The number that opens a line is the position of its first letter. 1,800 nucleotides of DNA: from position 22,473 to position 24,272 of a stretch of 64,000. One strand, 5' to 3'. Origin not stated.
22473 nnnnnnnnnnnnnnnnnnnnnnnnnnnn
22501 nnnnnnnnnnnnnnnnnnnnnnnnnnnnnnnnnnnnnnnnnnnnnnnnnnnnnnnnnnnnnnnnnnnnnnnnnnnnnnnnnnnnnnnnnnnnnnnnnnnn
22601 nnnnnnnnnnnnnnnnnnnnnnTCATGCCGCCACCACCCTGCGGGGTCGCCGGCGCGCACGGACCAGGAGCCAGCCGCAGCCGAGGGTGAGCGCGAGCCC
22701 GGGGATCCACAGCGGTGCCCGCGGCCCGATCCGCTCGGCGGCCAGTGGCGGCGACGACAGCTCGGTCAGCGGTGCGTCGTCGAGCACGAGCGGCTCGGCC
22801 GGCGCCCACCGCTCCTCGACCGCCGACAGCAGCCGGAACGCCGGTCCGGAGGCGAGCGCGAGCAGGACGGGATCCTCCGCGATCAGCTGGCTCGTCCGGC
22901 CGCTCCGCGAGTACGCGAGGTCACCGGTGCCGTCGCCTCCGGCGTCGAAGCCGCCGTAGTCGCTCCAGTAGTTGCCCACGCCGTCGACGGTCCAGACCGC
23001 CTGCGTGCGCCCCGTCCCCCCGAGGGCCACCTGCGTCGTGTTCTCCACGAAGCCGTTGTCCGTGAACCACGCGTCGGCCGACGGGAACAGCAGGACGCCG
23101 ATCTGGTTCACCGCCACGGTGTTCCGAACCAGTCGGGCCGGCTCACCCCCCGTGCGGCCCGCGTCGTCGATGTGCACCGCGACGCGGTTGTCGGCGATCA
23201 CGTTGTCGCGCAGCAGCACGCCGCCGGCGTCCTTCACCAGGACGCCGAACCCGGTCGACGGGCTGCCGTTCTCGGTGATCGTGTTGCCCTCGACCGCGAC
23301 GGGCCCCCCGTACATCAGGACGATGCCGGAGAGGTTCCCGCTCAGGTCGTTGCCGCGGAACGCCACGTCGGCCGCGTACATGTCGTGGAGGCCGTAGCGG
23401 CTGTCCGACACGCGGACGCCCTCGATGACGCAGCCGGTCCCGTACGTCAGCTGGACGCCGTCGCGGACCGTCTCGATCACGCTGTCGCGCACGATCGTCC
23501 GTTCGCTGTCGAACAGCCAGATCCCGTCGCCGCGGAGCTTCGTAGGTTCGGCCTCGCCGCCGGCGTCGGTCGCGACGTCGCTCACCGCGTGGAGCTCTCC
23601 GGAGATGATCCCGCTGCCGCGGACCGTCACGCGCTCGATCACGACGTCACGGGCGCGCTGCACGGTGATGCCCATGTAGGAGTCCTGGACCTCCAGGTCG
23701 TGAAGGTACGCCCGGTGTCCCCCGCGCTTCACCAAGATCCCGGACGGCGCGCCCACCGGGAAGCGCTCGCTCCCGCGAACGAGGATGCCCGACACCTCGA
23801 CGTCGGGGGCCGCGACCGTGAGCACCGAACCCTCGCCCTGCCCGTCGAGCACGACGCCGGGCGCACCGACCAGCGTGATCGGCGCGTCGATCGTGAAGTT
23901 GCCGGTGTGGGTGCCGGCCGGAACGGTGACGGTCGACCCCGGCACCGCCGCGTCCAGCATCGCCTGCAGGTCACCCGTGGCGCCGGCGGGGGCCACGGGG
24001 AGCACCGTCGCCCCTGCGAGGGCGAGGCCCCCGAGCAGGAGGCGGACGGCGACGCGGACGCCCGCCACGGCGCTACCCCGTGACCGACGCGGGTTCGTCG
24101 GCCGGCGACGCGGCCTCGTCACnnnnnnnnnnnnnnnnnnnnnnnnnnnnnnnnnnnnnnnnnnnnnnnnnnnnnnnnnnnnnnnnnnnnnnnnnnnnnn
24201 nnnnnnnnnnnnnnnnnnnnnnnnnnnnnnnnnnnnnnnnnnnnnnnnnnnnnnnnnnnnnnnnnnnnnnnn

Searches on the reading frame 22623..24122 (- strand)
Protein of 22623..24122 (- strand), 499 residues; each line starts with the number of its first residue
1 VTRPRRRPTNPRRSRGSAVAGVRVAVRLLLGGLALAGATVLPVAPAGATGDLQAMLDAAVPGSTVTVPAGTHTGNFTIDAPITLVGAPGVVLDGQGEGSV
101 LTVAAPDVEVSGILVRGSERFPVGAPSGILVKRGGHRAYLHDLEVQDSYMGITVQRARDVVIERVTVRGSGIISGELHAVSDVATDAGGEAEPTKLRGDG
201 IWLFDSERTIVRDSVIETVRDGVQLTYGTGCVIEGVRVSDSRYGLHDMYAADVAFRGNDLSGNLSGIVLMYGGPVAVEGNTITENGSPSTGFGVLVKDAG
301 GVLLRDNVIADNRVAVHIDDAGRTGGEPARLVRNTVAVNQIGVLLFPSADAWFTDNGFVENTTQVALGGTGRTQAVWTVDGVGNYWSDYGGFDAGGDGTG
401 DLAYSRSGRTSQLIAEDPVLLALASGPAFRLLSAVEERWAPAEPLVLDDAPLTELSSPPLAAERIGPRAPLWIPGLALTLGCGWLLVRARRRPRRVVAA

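Call 75: search_protein_families(library=pfam, proteins=[window:22623-24122:-], max_evalue=0.00001)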
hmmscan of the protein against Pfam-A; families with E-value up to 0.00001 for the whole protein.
window:22623-24122:- (499 aa): 2 families
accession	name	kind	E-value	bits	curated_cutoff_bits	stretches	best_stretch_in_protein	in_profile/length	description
PF05048.19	NosD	-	8.4e-33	114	23.6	1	196-391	14-212/212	Periplasmic copper-binding protein (NosD)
PF13229.12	Beta_helix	-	1.7e-19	70.5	25.9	1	200-356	2-156/158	Right handed beta helix region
